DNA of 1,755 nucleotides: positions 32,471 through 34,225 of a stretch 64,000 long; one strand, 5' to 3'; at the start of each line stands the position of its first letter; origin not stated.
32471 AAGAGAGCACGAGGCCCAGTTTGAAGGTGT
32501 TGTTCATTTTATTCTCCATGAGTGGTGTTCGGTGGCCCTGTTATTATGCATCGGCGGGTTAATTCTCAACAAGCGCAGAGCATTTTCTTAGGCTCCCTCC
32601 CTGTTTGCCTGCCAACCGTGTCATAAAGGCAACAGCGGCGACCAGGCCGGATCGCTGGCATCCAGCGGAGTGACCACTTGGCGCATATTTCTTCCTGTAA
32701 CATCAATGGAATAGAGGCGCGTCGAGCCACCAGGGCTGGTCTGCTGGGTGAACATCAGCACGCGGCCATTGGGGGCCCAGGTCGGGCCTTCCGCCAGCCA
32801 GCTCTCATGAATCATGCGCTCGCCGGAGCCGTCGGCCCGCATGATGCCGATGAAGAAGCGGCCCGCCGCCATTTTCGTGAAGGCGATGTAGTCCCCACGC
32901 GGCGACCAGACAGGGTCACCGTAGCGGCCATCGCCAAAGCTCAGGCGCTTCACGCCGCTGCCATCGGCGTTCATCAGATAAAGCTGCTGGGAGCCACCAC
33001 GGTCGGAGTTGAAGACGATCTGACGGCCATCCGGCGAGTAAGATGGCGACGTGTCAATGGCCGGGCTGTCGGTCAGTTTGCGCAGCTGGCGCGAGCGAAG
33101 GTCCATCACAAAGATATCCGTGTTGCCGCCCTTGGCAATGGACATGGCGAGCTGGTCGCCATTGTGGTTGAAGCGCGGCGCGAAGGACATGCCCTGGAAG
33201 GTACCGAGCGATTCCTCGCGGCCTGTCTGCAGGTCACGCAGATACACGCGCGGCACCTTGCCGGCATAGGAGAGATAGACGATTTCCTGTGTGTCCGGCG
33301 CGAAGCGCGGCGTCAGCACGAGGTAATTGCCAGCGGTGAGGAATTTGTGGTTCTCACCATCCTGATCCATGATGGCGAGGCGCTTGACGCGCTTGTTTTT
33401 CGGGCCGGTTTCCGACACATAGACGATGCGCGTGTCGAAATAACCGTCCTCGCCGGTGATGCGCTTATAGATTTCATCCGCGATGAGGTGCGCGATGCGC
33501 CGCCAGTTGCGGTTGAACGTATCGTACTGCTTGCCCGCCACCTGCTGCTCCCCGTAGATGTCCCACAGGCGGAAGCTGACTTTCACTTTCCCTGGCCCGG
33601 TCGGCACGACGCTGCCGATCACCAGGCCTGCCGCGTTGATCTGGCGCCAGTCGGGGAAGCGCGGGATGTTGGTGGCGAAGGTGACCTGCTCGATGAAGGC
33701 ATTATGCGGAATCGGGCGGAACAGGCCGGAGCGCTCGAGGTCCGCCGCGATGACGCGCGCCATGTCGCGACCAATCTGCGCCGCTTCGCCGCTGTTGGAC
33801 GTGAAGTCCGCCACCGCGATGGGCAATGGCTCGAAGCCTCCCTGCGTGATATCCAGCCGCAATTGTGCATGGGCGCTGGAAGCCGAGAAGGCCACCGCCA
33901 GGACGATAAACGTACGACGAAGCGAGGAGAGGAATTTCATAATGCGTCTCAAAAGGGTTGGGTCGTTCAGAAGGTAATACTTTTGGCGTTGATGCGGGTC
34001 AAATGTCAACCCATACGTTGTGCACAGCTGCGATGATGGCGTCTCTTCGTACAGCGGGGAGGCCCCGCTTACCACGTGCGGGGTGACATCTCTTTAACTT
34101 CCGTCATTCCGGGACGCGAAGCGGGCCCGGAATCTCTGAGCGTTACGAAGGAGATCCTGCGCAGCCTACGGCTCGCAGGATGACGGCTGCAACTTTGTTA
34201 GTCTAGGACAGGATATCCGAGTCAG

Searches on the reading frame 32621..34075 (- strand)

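Call 61: search_protein_families(library=pfam, proteins=[window:32621-34075:-], max_evalue=0.0001)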
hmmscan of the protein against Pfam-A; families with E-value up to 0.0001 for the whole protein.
window:32621-34075:- (484 aa): 3 families
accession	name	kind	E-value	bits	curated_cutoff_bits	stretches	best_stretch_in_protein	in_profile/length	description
PF04052.18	TolB_N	-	1.8e-31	108.8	22.4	1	72-179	1-106/106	TolB amino-terminal domain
PF07676.18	PD40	-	8.4e-25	86.6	20.9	1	331-366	1-37/38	WD40-like Beta Propeller Repeat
PF00930.27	DPPIV_N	-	4e-07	29.5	22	0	216-311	249-345/354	Dipeptidyl peptidase IV (DPP IV) N-terminal region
